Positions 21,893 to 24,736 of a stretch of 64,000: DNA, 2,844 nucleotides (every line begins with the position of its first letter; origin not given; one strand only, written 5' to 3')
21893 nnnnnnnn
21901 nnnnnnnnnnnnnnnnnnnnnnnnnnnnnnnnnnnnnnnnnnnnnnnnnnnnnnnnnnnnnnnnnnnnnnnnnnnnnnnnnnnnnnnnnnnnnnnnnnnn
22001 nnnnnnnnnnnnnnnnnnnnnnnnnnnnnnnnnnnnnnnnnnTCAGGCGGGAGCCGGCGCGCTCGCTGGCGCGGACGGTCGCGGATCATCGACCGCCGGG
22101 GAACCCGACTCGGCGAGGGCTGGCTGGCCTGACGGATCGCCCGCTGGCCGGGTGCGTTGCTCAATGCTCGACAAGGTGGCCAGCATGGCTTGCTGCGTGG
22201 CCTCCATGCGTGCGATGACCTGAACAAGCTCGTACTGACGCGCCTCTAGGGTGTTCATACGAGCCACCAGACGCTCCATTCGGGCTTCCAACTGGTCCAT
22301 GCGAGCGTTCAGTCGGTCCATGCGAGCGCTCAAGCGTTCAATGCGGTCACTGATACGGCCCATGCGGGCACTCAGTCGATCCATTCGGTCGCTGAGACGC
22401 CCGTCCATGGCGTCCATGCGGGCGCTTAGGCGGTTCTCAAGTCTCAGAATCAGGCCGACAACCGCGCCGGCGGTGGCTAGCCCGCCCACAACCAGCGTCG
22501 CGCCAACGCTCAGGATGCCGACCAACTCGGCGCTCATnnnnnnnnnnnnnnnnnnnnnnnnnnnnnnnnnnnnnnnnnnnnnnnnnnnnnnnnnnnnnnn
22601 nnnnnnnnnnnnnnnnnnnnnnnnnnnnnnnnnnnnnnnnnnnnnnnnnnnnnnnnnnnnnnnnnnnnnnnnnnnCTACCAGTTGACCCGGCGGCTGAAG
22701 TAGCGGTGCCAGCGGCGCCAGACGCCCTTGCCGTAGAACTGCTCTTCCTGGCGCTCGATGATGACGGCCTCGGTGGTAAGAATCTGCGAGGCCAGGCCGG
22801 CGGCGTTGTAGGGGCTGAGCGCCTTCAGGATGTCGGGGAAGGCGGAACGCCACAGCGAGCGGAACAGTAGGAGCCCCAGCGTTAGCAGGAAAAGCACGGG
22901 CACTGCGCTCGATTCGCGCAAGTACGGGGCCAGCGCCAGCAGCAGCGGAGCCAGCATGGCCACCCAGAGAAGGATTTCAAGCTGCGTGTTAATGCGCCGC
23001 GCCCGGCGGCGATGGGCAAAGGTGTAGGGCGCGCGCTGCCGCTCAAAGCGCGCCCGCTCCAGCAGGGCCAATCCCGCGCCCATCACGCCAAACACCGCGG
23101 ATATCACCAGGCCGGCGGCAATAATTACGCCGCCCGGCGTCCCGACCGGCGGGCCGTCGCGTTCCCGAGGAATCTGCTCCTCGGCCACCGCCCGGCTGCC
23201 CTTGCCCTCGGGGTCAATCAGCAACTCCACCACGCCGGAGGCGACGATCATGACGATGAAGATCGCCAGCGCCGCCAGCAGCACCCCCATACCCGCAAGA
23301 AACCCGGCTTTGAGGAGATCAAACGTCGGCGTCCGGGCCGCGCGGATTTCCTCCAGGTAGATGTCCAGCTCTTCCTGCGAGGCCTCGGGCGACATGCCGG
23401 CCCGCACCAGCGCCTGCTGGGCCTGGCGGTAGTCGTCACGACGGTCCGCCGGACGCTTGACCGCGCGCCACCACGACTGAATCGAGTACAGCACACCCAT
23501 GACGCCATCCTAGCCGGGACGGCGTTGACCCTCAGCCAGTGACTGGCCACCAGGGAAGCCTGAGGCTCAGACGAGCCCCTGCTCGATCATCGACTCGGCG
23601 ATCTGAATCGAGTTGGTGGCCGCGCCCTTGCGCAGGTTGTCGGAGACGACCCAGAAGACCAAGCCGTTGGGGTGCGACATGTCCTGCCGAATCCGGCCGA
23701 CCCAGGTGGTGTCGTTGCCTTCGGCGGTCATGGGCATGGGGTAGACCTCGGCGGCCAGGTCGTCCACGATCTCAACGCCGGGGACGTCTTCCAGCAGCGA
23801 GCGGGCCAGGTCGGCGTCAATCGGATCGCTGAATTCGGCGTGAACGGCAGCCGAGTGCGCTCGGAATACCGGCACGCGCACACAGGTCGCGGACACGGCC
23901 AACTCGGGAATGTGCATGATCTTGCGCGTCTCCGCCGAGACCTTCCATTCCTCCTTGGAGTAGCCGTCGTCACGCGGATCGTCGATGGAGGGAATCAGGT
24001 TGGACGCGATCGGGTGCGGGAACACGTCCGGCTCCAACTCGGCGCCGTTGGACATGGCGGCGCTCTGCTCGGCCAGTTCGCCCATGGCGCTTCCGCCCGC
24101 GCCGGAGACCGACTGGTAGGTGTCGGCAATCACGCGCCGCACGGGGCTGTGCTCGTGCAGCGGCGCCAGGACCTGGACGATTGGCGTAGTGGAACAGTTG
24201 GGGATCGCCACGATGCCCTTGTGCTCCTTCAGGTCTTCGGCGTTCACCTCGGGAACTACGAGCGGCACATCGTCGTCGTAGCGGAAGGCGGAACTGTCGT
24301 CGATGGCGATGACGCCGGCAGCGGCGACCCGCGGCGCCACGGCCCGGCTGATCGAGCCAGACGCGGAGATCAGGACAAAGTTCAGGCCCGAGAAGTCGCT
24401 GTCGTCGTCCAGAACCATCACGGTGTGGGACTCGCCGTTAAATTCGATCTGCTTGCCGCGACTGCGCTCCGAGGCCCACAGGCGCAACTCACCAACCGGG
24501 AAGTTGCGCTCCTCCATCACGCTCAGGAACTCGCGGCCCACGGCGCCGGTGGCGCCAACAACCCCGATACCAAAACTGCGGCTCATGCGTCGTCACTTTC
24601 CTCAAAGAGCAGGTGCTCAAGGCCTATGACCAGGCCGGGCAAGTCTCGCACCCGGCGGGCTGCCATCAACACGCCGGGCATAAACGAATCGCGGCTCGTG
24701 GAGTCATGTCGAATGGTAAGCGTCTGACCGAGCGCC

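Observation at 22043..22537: Heptad-perfect coiled-coil membrane protein with 21-nt DNA tandem repeats inside the conserved asd-dapA operon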

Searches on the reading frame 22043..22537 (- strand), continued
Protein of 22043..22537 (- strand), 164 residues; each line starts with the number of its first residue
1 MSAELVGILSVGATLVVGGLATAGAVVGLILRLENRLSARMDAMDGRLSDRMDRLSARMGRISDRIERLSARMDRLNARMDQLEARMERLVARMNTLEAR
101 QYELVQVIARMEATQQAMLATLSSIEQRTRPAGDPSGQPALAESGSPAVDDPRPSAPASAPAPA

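Call 76: find_encoding_contigs(protein=P0213, flank=5000, max_places=3)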
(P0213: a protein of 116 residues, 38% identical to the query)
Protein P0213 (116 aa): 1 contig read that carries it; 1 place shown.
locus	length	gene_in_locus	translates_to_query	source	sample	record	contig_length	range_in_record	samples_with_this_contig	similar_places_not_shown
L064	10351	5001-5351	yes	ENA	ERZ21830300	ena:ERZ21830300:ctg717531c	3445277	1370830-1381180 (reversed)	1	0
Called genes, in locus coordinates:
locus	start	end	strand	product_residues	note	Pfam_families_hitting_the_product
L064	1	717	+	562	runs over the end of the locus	PF00664:ABC_membrane, PF00005:ABC_tran, PF02463:SMC_N (faint)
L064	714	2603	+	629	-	PF00664:ABC_membrane, PF00005:ABC_tran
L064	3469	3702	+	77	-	PF01402:RHH_1 (weak)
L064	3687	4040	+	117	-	PF02452:PemK_toxin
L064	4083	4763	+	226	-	PF00326:Peptidase_S9 (faint), PF00756:Esterase (weak), PF02230:Abhydrolase_2, PF12146:Hydrolase_4 (faint), PF12697:Abhydrolase_6 (weak), PF03583:LIP (faint)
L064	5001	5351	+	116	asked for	PF10805:DUF2730 (faint)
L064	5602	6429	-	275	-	PF00580:UvrD-helicase (weak), PF13361:UvrD_C (faint), PF13538:UvrD_C_2 (weak)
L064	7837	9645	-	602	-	PF01336:tRNA_anti-codon, PF00152:tRNA-synt_2, PF02938:GAD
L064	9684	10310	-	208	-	-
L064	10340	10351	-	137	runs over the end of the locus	PF05198:IF3_N, PF00707:IF3_C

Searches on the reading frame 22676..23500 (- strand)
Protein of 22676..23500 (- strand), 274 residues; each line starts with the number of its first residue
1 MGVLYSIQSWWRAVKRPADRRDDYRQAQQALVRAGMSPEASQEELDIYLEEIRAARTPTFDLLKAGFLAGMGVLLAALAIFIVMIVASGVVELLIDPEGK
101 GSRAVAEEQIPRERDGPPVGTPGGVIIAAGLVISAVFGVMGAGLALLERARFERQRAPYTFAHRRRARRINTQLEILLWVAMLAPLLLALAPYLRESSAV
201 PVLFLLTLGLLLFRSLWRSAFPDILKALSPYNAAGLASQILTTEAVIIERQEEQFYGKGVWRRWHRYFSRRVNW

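Call 4: search_protein_families(library=pfam, proteins=[window:22676-23500:-], max_evalue=1)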
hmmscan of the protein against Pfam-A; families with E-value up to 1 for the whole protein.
window:22676-23500:- (274 aa): 2 families
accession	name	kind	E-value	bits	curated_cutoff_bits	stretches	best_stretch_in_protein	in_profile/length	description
PF09534.15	Trp_oprn_chp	-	0.027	14.8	29.6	1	71-182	70-173/180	Tryptophan-associated transmembrane protein (Trp_oprn_chp)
PF15879.10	MWFE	-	0.62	10.8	27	1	128-158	6-36/55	NADH-ubiquinone oxidoreductase MWFE subunit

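Call 5: search_protein_families(library=ncbifam, proteins=[window:22676-23500:-], max_evalue=1)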
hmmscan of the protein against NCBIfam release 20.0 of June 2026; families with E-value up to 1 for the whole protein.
window:22676-23500:- (274 aa): 2 families
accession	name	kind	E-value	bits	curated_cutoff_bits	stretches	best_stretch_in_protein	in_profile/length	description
NF006910.0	PRK09400.1-6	equivalog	0.075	13.2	96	1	44-90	6-53/57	preprotein translocase subunit SecE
NF051431.1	Rv0361_Cterm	subfamily_domain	0.094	12.9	37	0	123-153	3-33/140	Rv0361 family membrane protein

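Call 27: find_homologous_proteins(query=window:22676-23500:-, max_evalue=0.001)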
Query window:22676-23500:- (274 aa): 26 proteins with E <= 0.001 among 8000 candidates.
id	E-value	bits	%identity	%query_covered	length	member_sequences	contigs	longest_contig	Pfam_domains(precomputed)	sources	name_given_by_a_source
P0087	5.6e-168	575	97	100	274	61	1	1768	-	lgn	-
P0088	1.3e-160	551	91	100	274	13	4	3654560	-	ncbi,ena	-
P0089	7.0e-157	539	90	100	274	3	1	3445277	-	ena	-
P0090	1.3e-156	538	91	100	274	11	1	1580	-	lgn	-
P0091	1.9e-156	537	92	100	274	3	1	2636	-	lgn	-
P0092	3.3e-155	533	88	100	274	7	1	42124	-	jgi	jgi:Na+-transporting methylmalonyl-CoA/oxaloacetate decarboxylase gamma subunit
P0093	3.8e-154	530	89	100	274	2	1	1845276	-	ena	-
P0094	8.9e-153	525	88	100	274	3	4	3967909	-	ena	-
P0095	1.2e-151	522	87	100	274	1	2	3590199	-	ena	-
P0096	2.8e-150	517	86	100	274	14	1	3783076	-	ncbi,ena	-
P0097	1.1e-148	512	87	100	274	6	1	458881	-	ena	-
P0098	2.4e-148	511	86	100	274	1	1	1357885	-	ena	-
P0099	2.1e-147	508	85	100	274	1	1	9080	-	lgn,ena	-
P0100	1.3e-146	505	85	100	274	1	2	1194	-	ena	-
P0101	3.4e-146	504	84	100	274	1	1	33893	-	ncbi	-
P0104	4.6e-109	382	69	100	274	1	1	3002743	-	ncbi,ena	-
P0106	2.0e-89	318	58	98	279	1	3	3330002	-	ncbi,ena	-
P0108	1.6e-86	308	58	100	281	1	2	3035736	-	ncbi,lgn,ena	-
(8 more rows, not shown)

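Call 28: find_encoding_contigs(protein=P0104, flank=5000, max_places=2)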
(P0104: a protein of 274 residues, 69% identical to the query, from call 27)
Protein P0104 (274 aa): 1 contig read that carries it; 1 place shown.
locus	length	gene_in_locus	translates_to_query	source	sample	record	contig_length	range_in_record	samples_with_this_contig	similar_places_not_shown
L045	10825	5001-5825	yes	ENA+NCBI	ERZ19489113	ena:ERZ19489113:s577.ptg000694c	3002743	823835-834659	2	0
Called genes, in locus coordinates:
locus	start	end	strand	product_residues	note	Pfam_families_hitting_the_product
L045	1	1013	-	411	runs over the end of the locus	PF02463:SMC_N, PF13175:AAA_15 (weak), PF13476:AAA_23 (faint), PF13304:AAA_21, PF13175:AAA_15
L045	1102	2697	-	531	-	PF01293:PEPCK_ATP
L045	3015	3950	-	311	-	PF02633:Creatininase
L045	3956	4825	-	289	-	PF01370:Epimerase, PF13460:NAD_binding_10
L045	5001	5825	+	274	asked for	-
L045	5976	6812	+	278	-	-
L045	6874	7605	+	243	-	PF00106:adh_short, PF08659:KR, PF23441:SDR (weak), PF13561:adh_short_C2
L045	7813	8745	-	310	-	PF14100:DUF6807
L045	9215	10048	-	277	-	PF13407:Peripla_BP_4, PF00532:Peripla_BP_1, PF13377:Peripla_BP_3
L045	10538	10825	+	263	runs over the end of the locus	-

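Call 29: find_encoding_contigs(protein=P0106, flank=5000, max_places=2)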
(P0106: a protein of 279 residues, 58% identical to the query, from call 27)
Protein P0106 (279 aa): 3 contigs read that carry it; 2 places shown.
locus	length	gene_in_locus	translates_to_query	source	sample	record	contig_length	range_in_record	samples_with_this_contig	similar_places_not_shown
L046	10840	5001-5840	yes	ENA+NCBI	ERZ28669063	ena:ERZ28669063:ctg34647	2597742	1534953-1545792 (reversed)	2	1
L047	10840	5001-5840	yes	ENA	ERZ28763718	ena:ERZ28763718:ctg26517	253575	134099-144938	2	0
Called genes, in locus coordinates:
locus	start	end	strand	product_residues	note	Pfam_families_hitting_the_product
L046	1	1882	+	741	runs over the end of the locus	PF01138:RNase_PH, PF03725:RNase_PH_C (weak), PF03726:PNPase, PF01138:RNase_PH, PF00013:KH_1, PF00575:S1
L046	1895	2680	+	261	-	PF01113:DapB_N, PF05173:DapB_C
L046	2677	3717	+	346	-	PF01118:Semialdhyde_dh, PF02774:Semialdhyde_dhC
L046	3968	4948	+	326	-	PF02661:Fic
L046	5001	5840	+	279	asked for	-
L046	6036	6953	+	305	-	PF00701:DHDPS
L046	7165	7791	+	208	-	PF03167:UDG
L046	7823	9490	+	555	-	PF00753:Lactamase_B, PF12706:Lactamase_B_2, PF23023:Anti-Pycsar_Apyc1 (faint), PF22505:RNase_J_b_CASP, PF07521:RMMBL, PF17770:RNase_J_C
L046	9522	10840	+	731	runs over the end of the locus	PF17854:FtsK_alpha, PF01580:FtsK_SpoIIIE, PF09397:FtsK_gamma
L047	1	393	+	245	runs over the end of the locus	PF01138:RNase_PH, PF03725:RNase_PH_C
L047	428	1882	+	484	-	PF03726:PNPase, PF01138:RNase_PH, PF00013:KH_1, PF00575:S1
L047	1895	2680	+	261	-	PF01113:DapB_N, PF05173:DapB_C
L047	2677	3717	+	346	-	PF01118:Semialdhyde_dh, PF02774:Semialdhyde_dhC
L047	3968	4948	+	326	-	PF02661:Fic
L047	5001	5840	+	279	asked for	-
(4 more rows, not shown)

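Call 30: find_encoding_contigs(protein=P0108, flank=5000, max_places=2)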
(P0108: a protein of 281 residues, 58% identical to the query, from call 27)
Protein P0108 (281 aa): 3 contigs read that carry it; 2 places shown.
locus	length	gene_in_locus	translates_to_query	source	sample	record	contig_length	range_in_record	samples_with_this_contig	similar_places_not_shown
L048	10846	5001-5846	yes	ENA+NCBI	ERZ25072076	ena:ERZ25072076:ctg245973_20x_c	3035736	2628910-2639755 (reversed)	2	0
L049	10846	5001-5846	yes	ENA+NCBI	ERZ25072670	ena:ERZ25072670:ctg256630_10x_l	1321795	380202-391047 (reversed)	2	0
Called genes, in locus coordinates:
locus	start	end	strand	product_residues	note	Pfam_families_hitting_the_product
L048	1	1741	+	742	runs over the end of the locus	PF01138:RNase_PH, PF03725:RNase_PH_C, PF03726:PNPase, PF01138:RNase_PH, PF00013:KH_1, PF00575:S1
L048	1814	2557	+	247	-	PF01113:DapB_N, PF05173:DapB_C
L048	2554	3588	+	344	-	PF01118:Semialdhyde_dh, PF02774:Semialdhyde_dhC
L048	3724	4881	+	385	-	PF13784:Fic_N, PF02661:Fic, PF11972:HTH_13 (weak)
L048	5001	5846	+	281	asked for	-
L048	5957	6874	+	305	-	PF00701:DHDPS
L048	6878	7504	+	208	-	PF03167:UDG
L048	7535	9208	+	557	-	PF00753:Lactamase_B, PF12706:Lactamase_B_2 (weak), PF22505:RNase_J_b_CASP, PF07521:RMMBL, PF17770:RNase_J_C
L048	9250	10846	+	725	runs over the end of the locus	PF17854:FtsK_alpha, PF01580:FtsK_SpoIIIE, PF09397:FtsK_gamma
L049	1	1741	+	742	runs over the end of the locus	PF01138:RNase_PH, PF03725:RNase_PH_C, PF03726:PNPase, PF01138:RNase_PH, PF00013:KH_1, PF00575:S1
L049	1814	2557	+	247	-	PF01113:DapB_N, PF05173:DapB_C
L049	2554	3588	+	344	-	PF01118:Semialdhyde_dh, PF02774:Semialdhyde_dhC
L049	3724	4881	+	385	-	PF13784:Fic_N, PF02661:Fic, PF11972:HTH_13 (weak)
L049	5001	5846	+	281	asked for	-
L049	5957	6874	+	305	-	PF00701:DHDPS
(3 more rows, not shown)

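Call 31: find_encoding_contigs(protein=P0095, flank=5000, max_places=2)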
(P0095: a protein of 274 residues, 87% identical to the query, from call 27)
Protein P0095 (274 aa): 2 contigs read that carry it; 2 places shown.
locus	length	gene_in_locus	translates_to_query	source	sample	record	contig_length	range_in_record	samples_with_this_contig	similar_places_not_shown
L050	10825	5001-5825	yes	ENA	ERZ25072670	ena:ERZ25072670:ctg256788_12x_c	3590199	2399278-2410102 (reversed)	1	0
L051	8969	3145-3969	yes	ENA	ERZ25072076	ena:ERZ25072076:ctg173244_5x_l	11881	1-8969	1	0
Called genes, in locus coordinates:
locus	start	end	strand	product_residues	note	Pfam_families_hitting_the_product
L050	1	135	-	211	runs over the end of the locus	-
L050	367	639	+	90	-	PF00312:Ribosomal_S15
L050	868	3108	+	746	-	PF01138:RNase_PH, PF03725:RNase_PH_C, PF03726:PNPase, PF01138:RNase_PH, PF00013:KH_1, PF00575:S1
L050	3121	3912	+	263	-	PF01113:DapB_N, PF05173:DapB_C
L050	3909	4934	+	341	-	PF01118:Semialdhyde_dh, PF02774:Semialdhyde_dhC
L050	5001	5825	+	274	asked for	-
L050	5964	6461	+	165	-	-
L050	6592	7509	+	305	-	PF00701:DHDPS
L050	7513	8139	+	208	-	PF03167:UDG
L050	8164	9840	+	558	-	PF00753:Lactamase_B, PF12706:Lactamase_B_2 (weak), PF22505:RNase_J_b_CASP, PF07521:RMMBL, PF17770:RNase_J_C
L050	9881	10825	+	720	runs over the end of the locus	PF17854:FtsK_alpha, PF01580:FtsK_SpoIIIE, PF09397:FtsK_gamma (weak)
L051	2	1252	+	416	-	?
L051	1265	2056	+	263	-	PF01113:DapB_N, PF05173:DapB_C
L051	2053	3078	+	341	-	PF01118:Semialdhyde_dh, PF02774:Semialdhyde_dhC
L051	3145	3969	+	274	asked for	-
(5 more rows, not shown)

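Call 71: search_protein_families(library=pfam, proteins=[L045:5976-6809:+], max_evalue=0.001)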
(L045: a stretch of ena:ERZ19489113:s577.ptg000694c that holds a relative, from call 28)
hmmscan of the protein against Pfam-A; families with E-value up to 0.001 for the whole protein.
L045:5976-6809:+ (278 aa): 0 families

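Call 72: search_protein_families(library=padloc, proteins=[window:22679-23500:-], max_evalue=0.001)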
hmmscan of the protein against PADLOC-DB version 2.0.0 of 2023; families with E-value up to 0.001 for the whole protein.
window:22679-23500:- (274 aa): 0 families

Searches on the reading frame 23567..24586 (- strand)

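Call 4: search_protein_families(library=pfam, proteins=[window:23567-24586:-], max_evalue=1)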
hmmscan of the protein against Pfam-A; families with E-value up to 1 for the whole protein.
window:23567-24586:- (339 aa): 3 families
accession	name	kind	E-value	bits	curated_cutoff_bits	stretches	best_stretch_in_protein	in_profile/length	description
PF02774.23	Semialdhyde_dhC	-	3.5e-54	184.2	26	1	140-320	1-184/184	Semialdehyde dehydrogenase, dimerisation domain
PF01118.30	Semialdhyde_dh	-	1.5e-31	109.7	26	1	7-121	2-120/121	Semialdehyde dehydrogenase, NAD binding domain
PF22698.1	Semialdhyde_dhC_1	-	0.064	13.5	27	1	131-170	1-42/165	Semialdehyde dehydrogenase, dimerisation domain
